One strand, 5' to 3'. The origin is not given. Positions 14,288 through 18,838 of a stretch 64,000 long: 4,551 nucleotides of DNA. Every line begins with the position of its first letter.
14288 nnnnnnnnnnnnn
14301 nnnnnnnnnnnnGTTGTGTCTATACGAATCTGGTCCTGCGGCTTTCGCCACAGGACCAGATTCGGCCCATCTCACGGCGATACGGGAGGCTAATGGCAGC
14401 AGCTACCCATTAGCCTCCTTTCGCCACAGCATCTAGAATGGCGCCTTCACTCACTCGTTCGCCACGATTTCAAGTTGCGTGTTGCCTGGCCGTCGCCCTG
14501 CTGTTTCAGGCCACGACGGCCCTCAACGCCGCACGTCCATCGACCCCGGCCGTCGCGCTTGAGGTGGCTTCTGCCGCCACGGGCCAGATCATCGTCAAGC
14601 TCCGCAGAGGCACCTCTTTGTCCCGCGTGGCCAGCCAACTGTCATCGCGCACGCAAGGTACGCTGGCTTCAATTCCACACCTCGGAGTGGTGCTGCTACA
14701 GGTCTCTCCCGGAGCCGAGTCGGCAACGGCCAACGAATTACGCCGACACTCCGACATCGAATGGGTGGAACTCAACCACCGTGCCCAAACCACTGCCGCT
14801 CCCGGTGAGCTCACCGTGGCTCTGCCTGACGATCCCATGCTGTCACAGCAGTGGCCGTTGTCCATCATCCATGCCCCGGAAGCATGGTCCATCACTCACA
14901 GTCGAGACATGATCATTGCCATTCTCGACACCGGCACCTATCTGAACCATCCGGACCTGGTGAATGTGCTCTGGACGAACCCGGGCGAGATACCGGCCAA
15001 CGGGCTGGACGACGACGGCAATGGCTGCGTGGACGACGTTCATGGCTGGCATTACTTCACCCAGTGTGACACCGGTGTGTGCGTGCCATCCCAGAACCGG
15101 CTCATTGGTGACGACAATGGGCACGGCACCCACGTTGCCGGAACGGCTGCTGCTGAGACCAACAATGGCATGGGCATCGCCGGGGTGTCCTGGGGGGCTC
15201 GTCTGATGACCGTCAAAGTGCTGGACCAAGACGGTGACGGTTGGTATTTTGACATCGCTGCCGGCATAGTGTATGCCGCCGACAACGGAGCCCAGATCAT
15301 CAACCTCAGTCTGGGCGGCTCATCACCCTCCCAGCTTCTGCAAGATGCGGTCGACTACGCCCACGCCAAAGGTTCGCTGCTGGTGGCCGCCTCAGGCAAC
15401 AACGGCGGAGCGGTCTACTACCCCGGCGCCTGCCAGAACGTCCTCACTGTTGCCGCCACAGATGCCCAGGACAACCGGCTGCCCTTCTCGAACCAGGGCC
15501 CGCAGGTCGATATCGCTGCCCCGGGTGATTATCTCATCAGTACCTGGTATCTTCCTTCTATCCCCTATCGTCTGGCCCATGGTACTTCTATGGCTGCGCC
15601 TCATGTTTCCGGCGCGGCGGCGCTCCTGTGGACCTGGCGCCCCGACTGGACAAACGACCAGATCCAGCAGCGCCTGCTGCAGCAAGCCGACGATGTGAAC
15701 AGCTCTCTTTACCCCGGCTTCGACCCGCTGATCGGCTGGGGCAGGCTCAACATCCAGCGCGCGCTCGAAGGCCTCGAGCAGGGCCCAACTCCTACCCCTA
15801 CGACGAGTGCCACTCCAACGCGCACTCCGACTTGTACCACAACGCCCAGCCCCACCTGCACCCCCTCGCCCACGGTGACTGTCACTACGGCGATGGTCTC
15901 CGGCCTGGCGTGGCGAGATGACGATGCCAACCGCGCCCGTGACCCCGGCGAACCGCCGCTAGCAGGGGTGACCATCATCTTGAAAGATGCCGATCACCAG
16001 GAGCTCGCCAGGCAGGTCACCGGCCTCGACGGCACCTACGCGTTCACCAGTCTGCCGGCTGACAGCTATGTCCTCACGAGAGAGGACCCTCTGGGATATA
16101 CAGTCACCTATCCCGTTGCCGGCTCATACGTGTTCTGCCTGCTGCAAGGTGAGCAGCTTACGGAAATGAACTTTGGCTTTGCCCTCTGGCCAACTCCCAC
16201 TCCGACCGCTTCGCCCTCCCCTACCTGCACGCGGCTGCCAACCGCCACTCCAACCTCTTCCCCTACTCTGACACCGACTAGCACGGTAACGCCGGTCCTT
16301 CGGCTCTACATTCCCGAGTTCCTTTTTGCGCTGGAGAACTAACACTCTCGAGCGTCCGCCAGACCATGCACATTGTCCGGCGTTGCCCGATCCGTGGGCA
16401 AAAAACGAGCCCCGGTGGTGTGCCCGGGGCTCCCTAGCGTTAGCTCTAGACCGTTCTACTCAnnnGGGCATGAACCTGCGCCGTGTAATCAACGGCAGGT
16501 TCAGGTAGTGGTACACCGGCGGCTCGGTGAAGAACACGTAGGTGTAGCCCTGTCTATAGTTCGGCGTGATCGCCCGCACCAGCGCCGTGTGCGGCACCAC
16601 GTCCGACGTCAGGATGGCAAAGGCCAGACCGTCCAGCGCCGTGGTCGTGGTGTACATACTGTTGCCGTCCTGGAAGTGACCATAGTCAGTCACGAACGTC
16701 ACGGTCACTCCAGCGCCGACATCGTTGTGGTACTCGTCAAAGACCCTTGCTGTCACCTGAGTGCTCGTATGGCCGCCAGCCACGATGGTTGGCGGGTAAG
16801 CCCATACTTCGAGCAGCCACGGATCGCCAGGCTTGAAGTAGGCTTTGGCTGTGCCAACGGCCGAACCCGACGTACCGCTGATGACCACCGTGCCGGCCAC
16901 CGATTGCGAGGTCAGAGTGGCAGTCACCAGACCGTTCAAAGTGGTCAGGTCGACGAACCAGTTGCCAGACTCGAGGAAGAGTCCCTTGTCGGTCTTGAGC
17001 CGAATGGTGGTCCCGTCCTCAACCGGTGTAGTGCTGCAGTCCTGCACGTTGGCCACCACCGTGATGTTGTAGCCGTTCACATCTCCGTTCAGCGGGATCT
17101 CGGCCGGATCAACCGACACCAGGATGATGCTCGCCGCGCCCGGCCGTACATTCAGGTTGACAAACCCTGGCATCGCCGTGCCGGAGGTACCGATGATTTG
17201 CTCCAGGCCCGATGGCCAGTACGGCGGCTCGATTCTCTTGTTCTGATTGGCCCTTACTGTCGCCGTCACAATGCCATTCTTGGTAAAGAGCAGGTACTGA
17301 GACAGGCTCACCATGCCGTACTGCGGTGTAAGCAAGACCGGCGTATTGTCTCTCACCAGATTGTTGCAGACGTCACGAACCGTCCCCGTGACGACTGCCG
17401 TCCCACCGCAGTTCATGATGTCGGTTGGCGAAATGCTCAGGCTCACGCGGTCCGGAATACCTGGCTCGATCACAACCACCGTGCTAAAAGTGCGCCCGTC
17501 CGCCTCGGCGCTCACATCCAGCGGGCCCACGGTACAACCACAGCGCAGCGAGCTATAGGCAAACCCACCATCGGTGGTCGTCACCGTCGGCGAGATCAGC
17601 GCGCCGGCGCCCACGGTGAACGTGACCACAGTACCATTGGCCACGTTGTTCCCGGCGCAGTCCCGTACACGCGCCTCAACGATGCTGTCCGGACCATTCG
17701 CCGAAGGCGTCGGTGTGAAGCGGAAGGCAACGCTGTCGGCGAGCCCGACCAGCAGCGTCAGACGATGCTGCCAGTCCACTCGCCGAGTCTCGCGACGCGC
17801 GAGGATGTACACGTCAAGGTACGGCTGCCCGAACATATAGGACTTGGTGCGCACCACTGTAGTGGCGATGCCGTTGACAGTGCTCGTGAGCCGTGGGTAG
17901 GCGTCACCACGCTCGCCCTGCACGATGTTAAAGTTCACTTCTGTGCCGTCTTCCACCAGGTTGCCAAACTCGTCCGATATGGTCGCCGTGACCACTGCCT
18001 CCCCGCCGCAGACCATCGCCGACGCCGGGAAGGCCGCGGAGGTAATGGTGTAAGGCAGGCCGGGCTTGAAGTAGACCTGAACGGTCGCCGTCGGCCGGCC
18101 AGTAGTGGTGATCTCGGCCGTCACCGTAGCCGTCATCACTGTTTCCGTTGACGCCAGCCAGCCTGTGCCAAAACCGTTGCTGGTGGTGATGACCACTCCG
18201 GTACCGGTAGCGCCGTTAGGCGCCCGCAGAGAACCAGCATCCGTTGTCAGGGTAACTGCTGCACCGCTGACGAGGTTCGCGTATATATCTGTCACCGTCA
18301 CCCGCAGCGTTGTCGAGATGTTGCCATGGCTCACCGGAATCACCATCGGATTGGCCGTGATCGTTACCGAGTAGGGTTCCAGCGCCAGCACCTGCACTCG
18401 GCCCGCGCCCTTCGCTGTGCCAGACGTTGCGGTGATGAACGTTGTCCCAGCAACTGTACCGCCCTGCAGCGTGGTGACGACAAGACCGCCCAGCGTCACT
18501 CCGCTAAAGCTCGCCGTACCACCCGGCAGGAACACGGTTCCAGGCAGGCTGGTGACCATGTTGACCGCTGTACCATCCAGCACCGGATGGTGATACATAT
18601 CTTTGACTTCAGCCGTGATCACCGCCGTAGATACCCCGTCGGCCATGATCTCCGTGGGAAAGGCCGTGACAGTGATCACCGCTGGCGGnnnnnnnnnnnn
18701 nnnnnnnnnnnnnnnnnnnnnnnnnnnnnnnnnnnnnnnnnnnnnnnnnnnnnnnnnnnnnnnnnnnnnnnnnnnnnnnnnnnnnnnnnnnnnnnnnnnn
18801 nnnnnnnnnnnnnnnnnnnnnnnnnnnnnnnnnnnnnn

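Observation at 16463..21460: Second giant (1,666-aa) protein built from the same parts as the 4,300-aa protein; gene pair separated by a hairpin-containing 190-nt spacer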

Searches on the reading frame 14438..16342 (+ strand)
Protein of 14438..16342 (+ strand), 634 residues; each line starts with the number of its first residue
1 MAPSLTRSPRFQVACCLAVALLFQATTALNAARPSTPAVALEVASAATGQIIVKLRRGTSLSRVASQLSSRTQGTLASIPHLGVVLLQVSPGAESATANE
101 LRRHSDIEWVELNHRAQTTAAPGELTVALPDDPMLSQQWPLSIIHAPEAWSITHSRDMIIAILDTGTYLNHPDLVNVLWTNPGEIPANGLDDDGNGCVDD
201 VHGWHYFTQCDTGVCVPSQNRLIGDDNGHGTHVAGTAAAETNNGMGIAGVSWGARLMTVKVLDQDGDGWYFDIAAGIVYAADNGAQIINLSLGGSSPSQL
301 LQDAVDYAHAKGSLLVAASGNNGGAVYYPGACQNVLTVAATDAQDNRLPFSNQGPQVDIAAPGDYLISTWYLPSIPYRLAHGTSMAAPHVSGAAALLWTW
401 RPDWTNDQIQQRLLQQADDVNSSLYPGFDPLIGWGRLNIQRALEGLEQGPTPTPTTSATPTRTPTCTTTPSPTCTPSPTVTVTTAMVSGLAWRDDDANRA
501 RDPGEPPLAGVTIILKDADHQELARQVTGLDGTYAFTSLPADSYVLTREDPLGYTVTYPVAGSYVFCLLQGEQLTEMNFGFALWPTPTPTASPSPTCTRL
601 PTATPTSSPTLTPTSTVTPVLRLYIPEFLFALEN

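Call 9: search_protein_families(library=pfam, proteins=[window:14438-16342:+], max_evalue=0.001)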
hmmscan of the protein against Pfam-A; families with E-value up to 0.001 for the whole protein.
window:14438-16342:+ (634 aa): 4 families
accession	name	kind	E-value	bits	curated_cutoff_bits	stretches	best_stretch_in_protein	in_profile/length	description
PF00082.27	Peptidase_S8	-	1.5e-61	208.7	21.8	1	156-435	2-288/288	Subtilase family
PF17210.9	SdrD_B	-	2e-12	47.7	29.7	1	490-563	6-79/112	SdrD B-like domain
PF22148.1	Fervidolysin_NPro-like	-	4.1e-07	30.7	21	1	45-113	14-81/81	Fervidolysin N-terminal prodomain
PF13620.12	CarboxypepD_reg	-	1.5e-05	25.7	32.3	1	501-551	7-57/82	Carboxypeptidase regulatory-like domain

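Call 12: search_protein_families(library=ncbifam, proteins=[window:14438-16342:+], max_evalue=0.01)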
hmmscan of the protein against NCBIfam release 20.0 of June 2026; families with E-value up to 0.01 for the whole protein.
window:14438-16342:+ (634 aa): 12 families
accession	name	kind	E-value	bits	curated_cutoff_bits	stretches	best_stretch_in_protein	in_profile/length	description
TIGR03921.1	T7SS_mycosin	equivalog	6.3e-55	186.7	278.75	1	225-487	48-331/353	type VII secretion-associated serine protease mycosin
NF033595.1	denti_PrtP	equivalog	1.1e-39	136.6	300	2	288-454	342-513/606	dentilisin complex serine proteinase subunit PrtP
NF049966.1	QH_SP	equivalog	2.8e-22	79.1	165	1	224-417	37-211/219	subtilisin-like serine protease QhpE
TIGR03895.1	protease_PatA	subfamily_domain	1.7e-20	73.3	421.05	1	269-456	42-238/606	PatA/PatG family cyanobactin maturation protease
NF051851.1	AtpSerPepEprS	equivalog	1.2e-13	50.1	1700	1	359-448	281-368/988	autotransporter serine peptidase EprS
NF040809.1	germ_prot_CspBA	exception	1.2e-11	43.1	1250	2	326-439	396-518/1099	bifunctional germination protease/germinant receptor pseudoprotease CspBA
NF040553.1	SGO_0316_fam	subfamily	2.9e-10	38.5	1400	2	225-327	356-469/1486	SGO_0316/SGO_0317 family LPXTG-anchored serine peptidase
NF000535.3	MSCRAMM_SdrC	exception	1.4e-06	26.7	1700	1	491-563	503-575/963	MSCRAMM family adhesin SdrC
NF012181.0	MSCRAMM_SdrD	exception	3.2e-06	24.8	2500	1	490-560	908-978/1379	MSCRAMM family adhesin SdrD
NF040808.2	CspC_non_triad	exception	4.9e-05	22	675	1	155-343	95-299/556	bile acid germinant receptor pseudoprotease CspC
NF033865.1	fusolisin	equivalog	0.00056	18.1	999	1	378-445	340-420/1006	fusolisin family autotransporter serine protease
NF052345.1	S_layer_anammox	exception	0.003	15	1400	0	448-604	1282-1414/1596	Kustd1514 family S-layer glycoprotein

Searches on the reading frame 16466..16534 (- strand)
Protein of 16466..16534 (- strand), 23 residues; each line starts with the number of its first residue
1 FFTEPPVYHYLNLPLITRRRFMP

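Call 100: search_protein_families(library=ncbifam, proteins=[window:16466-16534:-], max_evalue=10)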
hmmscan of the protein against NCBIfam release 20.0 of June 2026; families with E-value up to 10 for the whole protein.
seq(23 aa): 0 families

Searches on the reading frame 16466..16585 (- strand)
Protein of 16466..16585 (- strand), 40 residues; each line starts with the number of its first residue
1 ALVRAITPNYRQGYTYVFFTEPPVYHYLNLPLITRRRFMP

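Call 98: search_protein_families(library=ncbifam, proteins=[window:16466-16585:-], max_evalue=10)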
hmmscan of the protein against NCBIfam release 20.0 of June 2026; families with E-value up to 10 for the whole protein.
seq(40 aa): 0 families

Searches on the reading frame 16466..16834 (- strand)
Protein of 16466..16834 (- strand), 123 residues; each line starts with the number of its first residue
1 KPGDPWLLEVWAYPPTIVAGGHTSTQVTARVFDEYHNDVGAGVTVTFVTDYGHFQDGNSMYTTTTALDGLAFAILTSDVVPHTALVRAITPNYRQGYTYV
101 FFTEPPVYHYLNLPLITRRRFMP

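Call 29: search_protein_families(library=pfam, proteins=[window:16466-16834:-], max_evalue=1)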
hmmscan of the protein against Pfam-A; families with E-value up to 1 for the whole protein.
window:16466-16834:- (123 aa): 2 families
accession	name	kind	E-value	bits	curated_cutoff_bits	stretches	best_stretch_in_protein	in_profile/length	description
PF09134.16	Invasin_D3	-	2.9e-07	31.4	33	1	12-87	9-79/98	Invasin, domain 3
PF02369.22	Big_1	-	5.9e-06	26.7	34.9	1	16-82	10-73/93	Bacterial Ig-like domain (group 1)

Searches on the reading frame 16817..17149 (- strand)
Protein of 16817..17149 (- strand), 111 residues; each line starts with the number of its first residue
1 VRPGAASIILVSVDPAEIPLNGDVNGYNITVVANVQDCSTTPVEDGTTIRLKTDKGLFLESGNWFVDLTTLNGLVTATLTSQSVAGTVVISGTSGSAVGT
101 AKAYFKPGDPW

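Call 29: search_protein_families(library=pfam, proteins=[window:16817-17149:-], max_evalue=1)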
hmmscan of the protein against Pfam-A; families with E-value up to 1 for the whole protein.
window:16817-17149:- (111 aa): 2 families
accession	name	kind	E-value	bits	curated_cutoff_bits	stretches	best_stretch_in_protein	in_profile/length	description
PF09134.16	Invasin_D3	-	0.0008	20.3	33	1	11-95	7-84/98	Invasin, domain 3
PF02369.22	Big_1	-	0.0021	18.6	34.9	1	28-105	18-92/93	Bacterial Ig-like domain (group 1)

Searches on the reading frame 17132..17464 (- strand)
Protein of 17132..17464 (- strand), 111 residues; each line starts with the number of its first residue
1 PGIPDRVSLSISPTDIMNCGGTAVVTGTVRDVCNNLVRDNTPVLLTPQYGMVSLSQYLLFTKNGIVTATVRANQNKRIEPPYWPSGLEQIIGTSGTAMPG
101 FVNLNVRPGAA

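Call 29: search_protein_families(library=pfam, proteins=[window:17132-17464:-], max_evalue=1)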
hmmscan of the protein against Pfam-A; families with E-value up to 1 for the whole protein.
window:17132-17464:- (111 aa): 1 family
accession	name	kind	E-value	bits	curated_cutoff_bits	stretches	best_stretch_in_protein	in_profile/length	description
PF04873.18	EIN3_DNA-bd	-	0.28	10.9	27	1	75-97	163-185/252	Ethylene insensitive 3, DNA-binding domain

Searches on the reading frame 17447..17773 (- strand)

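Call 29: search_protein_families(library=pfam, proteins=[window:17447-17773:-], max_evalue=1)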
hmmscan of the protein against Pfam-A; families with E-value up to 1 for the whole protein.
window:17447-17773:- (109 aa): 3 families
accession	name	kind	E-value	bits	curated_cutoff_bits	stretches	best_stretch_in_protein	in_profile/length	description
PF09134.16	Invasin_D3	-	5.3e-06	27.3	33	1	25-95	16-86/98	Invasin, domain 3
PF02369.22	Big_1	-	6.9e-06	26.5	34.9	1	24-99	12-88/93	Bacterial Ig-like domain (group 1)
PF13620.12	CarboxypepD_reg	-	0.0016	19.2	32.3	1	32-103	2-70/82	Carboxypeptidase regulatory-like domain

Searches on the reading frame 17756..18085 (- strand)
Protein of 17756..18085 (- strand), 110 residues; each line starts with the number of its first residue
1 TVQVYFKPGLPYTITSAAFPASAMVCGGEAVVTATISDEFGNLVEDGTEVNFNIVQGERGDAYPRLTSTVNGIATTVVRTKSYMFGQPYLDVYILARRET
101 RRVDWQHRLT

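Call 29: search_protein_families(library=pfam, proteins=[window:17756-18085:-], max_evalue=1)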
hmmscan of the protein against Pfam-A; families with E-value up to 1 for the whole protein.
window:17756-18085:- (110 aa): 3 families
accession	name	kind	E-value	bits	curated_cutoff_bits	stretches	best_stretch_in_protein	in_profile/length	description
PF09134.16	Invasin_D3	-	0.0068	17.3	33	1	17-79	8-68/98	Invasin, domain 3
PF02369.22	Big_1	-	0.039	14.5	34.9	1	30-79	19-67/93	Bacterial Ig-like domain (group 1)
PF17789.7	MG4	-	0.077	13.7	24.7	1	3-29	7-33/95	Macroglobulin domain MG4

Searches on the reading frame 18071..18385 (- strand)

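Call 29: search_protein_families(library=pfam, proteins=[window:18071-18385:-], max_evalue=1)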
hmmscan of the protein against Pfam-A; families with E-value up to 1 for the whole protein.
window:18071-18385:- (105 aa): 2 families
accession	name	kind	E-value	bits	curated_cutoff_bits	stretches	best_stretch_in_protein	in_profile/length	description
PF02369.22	Big_1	-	3.7e-05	24.2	34.9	1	19-103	13-91/93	Bacterial Ig-like domain (group 1)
PF17494.7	DUF5429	-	0.039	14.4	27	1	38-87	18-67/76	Family of unknown function (DUF5429)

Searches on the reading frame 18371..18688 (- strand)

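Call 29: search_protein_families(library=pfam, proteins=[window:18371-18688:-], max_evalue=1)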
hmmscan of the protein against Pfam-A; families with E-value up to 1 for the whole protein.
window:18371-18688:- (106 aa): 3 families
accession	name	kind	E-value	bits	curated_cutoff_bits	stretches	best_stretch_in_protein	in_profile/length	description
PF09134.16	Invasin_D3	-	3.3e-08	34.4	33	1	3-95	3-90/98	Invasin, domain 3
PF02369.22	Big_1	-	7.5e-05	23.2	34.9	1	5-95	2-87/93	Bacterial Ig-like domain (group 1)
PF18565.7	Glyco_hydro2_C5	-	0.074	13.4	32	0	5-91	1-96/103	Glycoside hydrolase family 2 C-terminal domain 5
